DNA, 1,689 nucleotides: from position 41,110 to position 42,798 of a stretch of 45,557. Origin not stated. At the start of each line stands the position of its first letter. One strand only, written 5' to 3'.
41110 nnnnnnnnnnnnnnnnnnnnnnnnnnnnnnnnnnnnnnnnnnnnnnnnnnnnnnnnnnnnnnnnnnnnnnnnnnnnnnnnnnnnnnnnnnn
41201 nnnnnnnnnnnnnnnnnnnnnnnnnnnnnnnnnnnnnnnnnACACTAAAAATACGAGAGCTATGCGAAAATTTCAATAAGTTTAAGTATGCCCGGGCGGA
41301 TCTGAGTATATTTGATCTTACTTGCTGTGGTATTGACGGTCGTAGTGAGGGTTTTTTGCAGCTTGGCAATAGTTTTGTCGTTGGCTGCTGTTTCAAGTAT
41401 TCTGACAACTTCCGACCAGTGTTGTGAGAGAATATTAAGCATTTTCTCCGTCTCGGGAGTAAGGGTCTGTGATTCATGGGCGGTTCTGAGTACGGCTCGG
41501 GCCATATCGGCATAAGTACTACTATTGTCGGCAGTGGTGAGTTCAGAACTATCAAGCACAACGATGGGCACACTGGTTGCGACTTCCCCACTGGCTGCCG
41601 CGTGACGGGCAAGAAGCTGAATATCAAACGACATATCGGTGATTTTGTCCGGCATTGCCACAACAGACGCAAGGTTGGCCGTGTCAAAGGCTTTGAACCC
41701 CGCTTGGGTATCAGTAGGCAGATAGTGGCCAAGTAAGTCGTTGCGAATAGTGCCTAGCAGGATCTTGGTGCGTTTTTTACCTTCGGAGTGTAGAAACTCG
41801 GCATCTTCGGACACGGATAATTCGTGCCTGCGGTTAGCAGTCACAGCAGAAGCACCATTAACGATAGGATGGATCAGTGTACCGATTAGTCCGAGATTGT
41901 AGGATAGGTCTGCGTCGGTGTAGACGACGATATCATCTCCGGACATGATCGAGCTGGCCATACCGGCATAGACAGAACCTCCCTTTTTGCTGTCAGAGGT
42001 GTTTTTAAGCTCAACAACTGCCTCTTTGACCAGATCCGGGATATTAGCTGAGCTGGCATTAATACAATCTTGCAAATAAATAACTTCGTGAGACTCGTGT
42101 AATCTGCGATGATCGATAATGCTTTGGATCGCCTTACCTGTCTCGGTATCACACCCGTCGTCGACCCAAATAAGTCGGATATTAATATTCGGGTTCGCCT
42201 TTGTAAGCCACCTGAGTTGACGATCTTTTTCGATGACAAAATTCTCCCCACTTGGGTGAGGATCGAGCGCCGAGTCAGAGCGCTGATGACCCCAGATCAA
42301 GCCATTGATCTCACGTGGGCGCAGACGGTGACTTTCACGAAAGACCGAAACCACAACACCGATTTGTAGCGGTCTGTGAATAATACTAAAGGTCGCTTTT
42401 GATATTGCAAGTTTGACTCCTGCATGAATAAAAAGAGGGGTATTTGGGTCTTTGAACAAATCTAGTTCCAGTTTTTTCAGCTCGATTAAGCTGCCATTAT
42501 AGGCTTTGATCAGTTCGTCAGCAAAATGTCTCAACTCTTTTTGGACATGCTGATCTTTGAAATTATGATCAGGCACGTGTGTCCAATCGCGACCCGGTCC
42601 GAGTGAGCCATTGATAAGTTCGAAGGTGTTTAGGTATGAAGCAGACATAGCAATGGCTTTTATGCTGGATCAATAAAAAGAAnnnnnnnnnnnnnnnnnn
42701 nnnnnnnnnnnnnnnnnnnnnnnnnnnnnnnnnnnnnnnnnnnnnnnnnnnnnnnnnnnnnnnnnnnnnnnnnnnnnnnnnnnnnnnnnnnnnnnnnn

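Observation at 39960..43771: Two divergent guanylate-kinase-like genes bracketing a soluble GT2 and an HD hydrolase: candidate nucleotide-modification system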

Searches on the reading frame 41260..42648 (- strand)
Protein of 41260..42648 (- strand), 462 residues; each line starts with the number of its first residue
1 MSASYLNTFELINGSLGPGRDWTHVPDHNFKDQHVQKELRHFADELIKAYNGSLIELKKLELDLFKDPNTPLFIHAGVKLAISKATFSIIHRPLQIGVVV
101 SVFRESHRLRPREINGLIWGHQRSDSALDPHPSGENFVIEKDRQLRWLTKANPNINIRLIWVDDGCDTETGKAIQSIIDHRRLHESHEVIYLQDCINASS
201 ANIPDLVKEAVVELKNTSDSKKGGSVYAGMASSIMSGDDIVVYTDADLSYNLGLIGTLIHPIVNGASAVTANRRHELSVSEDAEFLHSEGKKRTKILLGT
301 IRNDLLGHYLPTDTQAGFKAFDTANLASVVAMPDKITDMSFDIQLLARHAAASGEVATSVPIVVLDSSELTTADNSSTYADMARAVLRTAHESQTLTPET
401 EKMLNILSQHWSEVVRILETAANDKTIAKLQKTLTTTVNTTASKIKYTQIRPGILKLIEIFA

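Call 3: search_protein_families(library=pfam, proteins=[window:41260-42648:-], max_evalue=0.1)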
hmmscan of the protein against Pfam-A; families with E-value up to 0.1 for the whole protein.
window:41260-42648:- (462 aa): 1 family
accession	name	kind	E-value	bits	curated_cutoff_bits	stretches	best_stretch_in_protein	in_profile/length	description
PF00535.33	Glycos_transf_2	-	0.0042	17.5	23.3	1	172-283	15-125/168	Glycosyl transferase family 2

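Call 4: search_protein_families(library=ncbifam, proteins=[window:41260-42648:-], max_evalue=0.1)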
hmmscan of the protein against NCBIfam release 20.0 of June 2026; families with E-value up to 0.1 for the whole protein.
window:41260-42648:- (462 aa): 2 families
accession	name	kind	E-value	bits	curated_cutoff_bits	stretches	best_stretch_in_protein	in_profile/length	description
NF041391.1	DPhHxTase_Halo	equivalog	0.015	14.3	375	1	195-392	29-211/213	dolichyl-phosphate hexose transferase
NF047588.1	GlcsyltransPgfSStrep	equivalog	0.042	13.1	500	0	172-277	21-125/308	glycosyltransferase PgfS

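Call 5: search_protein_families(library=padloc, proteins=[window:41260-42648:-], max_evalue=0.1)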
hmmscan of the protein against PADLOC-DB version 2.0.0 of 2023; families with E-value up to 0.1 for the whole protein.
window:41260-42648:- (462 aa): 0 families

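Call 9: find_encoding_contigs(protein=window:41260-42648:-, flank=10000, max_places=6)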
Protein window:41260-42648:- (462 aa): 1 contig read that carries it; 1 place shown.
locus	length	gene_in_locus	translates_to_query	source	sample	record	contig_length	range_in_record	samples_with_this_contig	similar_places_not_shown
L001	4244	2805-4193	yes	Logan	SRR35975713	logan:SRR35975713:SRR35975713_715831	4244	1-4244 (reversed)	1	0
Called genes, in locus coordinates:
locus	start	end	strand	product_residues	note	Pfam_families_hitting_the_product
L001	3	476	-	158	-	?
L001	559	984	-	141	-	-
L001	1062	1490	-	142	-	PF06983:3-dmu-9_3-mt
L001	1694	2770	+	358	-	PF00625:Guanylate_kin (weak)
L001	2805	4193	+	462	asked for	-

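Call 10: find_homologous_proteins(query=window:41260-42648:-)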
Query window:41260-42648:- (462 aa): 6 proteins with E <= 0.001 among 8000 candidates.
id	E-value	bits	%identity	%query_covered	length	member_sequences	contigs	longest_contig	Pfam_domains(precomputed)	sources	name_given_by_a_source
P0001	2.6e-272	921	91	100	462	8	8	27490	-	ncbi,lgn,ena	-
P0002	3.5e-228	776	80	95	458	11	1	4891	-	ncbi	-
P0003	5.0e-223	759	79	95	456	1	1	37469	-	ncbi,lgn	-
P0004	6.3e-217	739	78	94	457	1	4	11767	-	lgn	-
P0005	2.5e-199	681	72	94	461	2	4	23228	-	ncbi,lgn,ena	-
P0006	1.4e-68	250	39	82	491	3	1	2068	-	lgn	-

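Call 11: find_encoding_contigs(protein=P0003, flank=10000, max_places=4)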
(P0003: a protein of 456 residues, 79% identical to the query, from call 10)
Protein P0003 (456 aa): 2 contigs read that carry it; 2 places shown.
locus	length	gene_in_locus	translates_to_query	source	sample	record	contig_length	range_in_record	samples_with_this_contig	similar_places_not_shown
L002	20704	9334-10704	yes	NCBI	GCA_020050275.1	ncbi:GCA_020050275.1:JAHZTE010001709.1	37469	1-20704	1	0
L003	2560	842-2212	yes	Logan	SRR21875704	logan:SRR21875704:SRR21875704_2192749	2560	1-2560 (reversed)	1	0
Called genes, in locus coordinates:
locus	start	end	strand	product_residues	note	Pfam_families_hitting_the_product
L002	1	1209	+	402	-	?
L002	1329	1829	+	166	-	-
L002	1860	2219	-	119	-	-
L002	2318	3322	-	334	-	PF01259:SAICAR_synt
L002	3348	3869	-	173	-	-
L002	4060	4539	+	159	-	-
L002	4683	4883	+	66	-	-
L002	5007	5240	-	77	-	-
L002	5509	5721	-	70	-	-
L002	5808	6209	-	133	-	-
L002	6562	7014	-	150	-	-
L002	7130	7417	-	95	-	-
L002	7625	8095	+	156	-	PF08010:Phage_30_3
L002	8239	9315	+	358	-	PF00625:Guanylate_kin (faint)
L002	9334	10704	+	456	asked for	-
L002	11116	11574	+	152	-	-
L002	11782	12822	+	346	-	PF13451:zf_Tbcl, PF23477:zf_Tbcl_2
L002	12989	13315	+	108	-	-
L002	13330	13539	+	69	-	-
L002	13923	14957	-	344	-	PF01073:3Beta_HSD, PF01370:Epimerase, PF02719:Polysacc_synt_2, PF04321:RmlD_sub_bind, PF13460:NAD_binding_10, PF16363:GDP_Man_Dehyd, PF07993:NAD_binding_4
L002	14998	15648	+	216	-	PF00188:CAP (weak)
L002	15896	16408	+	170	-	PF04138:GtrA_DPMS_TM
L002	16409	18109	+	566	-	PF02366:PMT (weak), PF13231:PMT_2 (weak)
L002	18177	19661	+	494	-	PF13506:Glyco_transf_21 (weak), PF00535:Glycos_transf_2 (weak), PF13641:Glyco_tranf_2_3, PF13632:Glyco_trans_2_3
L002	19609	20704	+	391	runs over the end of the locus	PF22612:GH113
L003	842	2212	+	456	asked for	-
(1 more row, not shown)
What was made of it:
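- The same cluster lies near A-B in L002 (call 11).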

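Call 12: find_encoding_contigs(protein=P0005, flank=10000, max_places=4)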
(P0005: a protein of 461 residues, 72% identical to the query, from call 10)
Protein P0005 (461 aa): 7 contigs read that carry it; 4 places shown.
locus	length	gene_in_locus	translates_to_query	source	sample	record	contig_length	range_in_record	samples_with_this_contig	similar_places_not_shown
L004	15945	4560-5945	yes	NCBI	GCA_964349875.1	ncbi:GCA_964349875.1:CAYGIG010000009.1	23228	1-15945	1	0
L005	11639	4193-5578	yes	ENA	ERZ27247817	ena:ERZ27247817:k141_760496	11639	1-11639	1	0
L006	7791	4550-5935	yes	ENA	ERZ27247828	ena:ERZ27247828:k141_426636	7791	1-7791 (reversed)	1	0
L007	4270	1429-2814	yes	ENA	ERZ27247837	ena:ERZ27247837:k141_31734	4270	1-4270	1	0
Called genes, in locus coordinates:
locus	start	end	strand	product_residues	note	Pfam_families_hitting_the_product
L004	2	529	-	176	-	?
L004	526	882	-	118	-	-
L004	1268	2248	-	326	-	-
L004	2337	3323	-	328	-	-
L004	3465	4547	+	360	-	-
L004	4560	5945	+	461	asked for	-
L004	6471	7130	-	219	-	PF03009:GDPD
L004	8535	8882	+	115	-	-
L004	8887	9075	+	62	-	-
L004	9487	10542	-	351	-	PF01073:3Beta_HSD, PF01370:Epimerase, PF02719:Polysacc_synt_2, PF04321:RmlD_sub_bind, PF16363:GDP_Man_Dehyd, PF13460:NAD_binding_10, PF07993:NAD_binding_4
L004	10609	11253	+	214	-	-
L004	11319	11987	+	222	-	PF00753:Lactamase_B, PF19583:ODP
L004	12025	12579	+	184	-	-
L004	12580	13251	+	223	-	-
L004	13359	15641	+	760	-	PF01326:PPDK_N, PF00391:PEP-utilizers, PF02896:PEP-utilizers_C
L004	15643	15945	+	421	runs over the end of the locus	PF03952:Enolase_N, PF00113:Enolase_C, PF13378:MR_MLE_C (weak)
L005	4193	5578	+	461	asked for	-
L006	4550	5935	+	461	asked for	-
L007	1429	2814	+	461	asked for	-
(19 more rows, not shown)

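Call 13: find_encoding_contigs(protein=P0001, flank=10000, max_places=4)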
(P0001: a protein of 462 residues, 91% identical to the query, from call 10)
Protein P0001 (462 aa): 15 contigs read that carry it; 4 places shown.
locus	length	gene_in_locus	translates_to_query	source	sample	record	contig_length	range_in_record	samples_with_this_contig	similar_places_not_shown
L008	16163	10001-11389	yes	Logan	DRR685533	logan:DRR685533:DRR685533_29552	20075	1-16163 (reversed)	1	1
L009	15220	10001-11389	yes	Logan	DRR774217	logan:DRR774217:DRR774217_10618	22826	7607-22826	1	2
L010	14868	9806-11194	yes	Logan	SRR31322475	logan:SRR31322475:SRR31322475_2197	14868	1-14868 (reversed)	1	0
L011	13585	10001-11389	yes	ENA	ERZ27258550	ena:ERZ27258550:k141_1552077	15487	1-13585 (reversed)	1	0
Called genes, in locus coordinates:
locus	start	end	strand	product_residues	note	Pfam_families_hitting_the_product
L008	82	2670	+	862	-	PF00690:Cation_ATPase_N, PF00122:E1-E2_ATPase, PF00702:Hydrolase, PF13246:Cation_ATPase, PF00689:Cation_ATPase_C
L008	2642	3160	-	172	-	-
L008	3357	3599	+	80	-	-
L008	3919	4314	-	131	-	-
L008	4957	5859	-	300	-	PF00903:Glyoxalase (faint), PF06983:3-dmu-9_3-mt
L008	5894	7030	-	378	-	PF07907:YibE_F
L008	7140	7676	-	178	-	PF13628:DUF4142, PF03713:DUF305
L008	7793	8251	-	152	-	-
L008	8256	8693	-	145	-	PF00903:Glyoxalase (weak), PF06983:3-dmu-9_3-mt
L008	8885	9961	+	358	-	PF00625:Guanylate_kin (faint)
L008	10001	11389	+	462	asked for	-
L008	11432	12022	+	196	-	PF01966:HD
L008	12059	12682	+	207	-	-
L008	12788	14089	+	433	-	PF01225:Mur_ligase, PF08245:Mur_ligase_M, PF02875:Mur_ligase_C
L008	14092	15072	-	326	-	PF02578:Cu-oxidase_4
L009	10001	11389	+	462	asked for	-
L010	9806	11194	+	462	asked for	-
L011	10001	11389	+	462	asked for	-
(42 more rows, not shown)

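Call 15: search_solved_structures(query=window:41260-42648:-, max_evalue=10, show_alignments=2)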
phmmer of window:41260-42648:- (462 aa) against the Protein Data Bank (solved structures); distinct sequences matched with E-value up to 10: 0.
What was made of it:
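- Tried and rejected: Sequence search of B against the PDB: no hit with the single sequence (call 15).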

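Call 33: predict_structure(alignment_id=A1)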
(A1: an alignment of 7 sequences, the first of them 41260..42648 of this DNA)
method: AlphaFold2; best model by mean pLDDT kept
length: 462 residues; sequences in the alignment: 7
mean_pLDDT: 71.3   pTM: 0.70
mean pLDDT of the five models: 71.3, 68.2, 65.5, 63.8, 55.4
residues with pLDDT >= 90: 59; 70-90: 228; 50-70: 98; < 50: 77
segments of 3 or more residues with pLDDT < 50: 1-26, 109-129, 274-286, 366-375, 437-440
pLDDT, mean of each block of 10 residues (from residue 1): 41 42 48 68 85 86 66 75 89 90 59 33 39 65 84 89 74 86 87 76 77 71 75 92 66 81 87 45 52 77 72 63 86 62 75 77 47 49 68 78 91 88 89 62 71 94 89
secondary structure, 60 per line:
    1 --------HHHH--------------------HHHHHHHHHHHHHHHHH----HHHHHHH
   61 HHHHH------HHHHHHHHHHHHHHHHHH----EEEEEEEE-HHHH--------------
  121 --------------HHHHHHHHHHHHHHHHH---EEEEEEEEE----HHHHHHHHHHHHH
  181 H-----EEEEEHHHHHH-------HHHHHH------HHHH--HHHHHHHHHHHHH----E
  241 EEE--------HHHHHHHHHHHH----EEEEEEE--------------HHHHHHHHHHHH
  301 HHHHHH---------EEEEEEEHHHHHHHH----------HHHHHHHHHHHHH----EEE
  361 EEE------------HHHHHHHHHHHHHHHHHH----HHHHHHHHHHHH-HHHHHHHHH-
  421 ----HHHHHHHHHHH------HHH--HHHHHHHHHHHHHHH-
elements in order: H9-12 H33-49 H54-65 H72-89 E94-101 H103-106 H135-151 E155-163 H168-181 E187-191 H192-197 H205-210 H217-220 H223-235 E240-243 H252-263 E268-274 H289-306 E316-322 H323-330 H341-353 E358-363 H376-393 H398-409 H411-419 H425-435 H447-461
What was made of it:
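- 41260..42648 (-): Gene B, 462 aa: soluble GT-A glycosyltransferase of a subfamily that Pfam does not recognise. A DPMS/GtrB-like catalytic core is flanked by N- and C-terminal helical regions. Fold and sequence relatives: AF2 model pLDDT 71 (call 33).
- On GT2 / GT-A glycosyltransferases: AF2 model of B (call 33).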

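Call 34: search_protein_representatives(alignment_id=A1)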
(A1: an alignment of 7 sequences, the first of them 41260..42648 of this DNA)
Query: 7 sequences, 462 profile positions. Proteins with E-value up to 0.001 (for the whole library): 552; up to 1e-10: 257; up to 1e-30: 54. The best 150 are listed.
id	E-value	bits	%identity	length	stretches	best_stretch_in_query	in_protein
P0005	2.1e-250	847.7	-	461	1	1-462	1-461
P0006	1.1e-211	719.9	-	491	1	1-459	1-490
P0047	9.6e-123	426.8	-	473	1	25-449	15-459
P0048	2.5e-84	300.1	-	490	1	15-455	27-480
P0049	1.9e-69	251.1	-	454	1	38-453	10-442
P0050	3.2e-68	247.0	-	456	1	23-431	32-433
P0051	2.3e-60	221.1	-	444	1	28-435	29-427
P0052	5.1e-60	220.0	-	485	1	28-421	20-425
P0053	2.9e-55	204.3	-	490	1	46-444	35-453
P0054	3.1e-51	191.0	-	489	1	38-421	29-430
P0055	1.6e-49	185.4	-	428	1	34-393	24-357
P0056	5.2e-48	180.4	-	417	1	16-416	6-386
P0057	4.5e-44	167.4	-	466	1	13-420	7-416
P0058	3.0e-43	164.7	-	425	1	11-412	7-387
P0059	5.8e-43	163.7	-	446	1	28-434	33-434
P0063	8.3e-41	156.6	-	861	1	53-415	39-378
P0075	1.2e-36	142.9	-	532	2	119-347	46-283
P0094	1.6e-31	126.1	-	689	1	70-371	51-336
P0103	1.1e-29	120.0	-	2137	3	103-333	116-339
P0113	3.1e-27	111.9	-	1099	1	26-394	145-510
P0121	7.7e-26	107.3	-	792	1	30-393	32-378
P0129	1.3e-24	103.3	-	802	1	40-378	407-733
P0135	5.6e-24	101.1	-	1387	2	26-397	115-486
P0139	2.3e-23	99.1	-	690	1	65-421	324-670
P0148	7.6e-22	94.1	-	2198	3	217-413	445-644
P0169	1.1e-19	87.0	-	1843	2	132-392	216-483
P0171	2.2e-19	86.0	-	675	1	83-406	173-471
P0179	1.3e-18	83.5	-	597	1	87-393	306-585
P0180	1.9e-18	82.9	-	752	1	76-386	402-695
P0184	6.1e-18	81.2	-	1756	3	128-357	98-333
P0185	1.2e-17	80.3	-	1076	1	53-276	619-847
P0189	4.6e-17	78.3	-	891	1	130-390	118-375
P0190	5.8e-17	78.0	-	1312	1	74-349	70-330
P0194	1.6e-16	76.5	-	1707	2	133-461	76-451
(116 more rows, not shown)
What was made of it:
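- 41260..42648 (-): Family size: 6 close homologues (call 10); 54 clusters at E<=1e-30 in the representative library (call 34).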

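Call 36: search_protein_families(library=pfam, proteins=[P0047, P0049, P0055, P0063, P0075, P0094, P0103, P0113, P0129, P0139], max_evalue=0.01)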
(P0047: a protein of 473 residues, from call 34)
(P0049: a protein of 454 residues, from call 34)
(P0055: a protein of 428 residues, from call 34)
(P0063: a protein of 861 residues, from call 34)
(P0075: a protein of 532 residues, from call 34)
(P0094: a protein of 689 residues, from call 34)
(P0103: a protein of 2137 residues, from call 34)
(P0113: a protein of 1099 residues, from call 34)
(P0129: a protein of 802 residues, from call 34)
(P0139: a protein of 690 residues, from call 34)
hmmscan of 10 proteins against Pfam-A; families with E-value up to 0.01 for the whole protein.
P0047 (473 aa): 0 families

P0049 (454 aa): 0 families

P0055 (428 aa): 1 family
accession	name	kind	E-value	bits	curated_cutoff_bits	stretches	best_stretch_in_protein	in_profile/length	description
PF00535.33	Glycos_transf_2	-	1e-05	26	23.3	0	120-164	20-61/168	Glycosyl transferase family 2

P0063 (861 aa): 2 families
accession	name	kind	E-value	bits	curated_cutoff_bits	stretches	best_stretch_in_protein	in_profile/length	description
PF01704.24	UDPGP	-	2.9e-118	395.6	22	1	431-834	2-411/413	UTP--glucose-1-phosphate uridylyltransferase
PF00535.33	Glycos_transf_2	-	0.0004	20.8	23.3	1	106-286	12-164/168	Glycosyl transferase family 2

P0075 (532 aa): 0 families

P0094 (689 aa): 1 family
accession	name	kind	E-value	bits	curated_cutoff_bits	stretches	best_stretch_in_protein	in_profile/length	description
PF06414.18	Zeta_toxin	-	4.7e-18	65.8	22.3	1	499-661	11-180/199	Zeta toxin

P0103 (2137 aa): 2 families
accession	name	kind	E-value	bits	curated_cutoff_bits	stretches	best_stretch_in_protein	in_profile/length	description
PF00535.33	Glycos_transf_2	-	7.9e-09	36.1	23.3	1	462-632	2-134/168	Glycosyl transferase family 2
PF00702.32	Hydrolase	-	2.9e-05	25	26.4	1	1592-1758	38-189/191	haloacid dehalogenase-like hydrolase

P0113 (1099 aa): 2 families
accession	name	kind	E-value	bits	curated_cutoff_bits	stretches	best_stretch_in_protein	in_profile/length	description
PF19974.5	TCAD9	-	0.0022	17.7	40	1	667-692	303-327/429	Ternary complex associated domain 9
PF12804.13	NTP_transf_3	-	0.0037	17.9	27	1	815-956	5-126/160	MobA-like NTP transferase domain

P0129 (802 aa): 1 family
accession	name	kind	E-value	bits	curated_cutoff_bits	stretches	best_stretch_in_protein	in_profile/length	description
PF02585.22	PIG-L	-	2.9e-20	73.5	28.2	1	126-266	1-126/129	GlcNAc-PI de-N-acetylase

P0139 (690 aa): 0 families
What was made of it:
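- Closest known: Zeta/PezT-type UDP-GlcNAc kinases. Same: One distant B-family protein (P0094) is fused to a Zeta_toxin domain (call 36).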
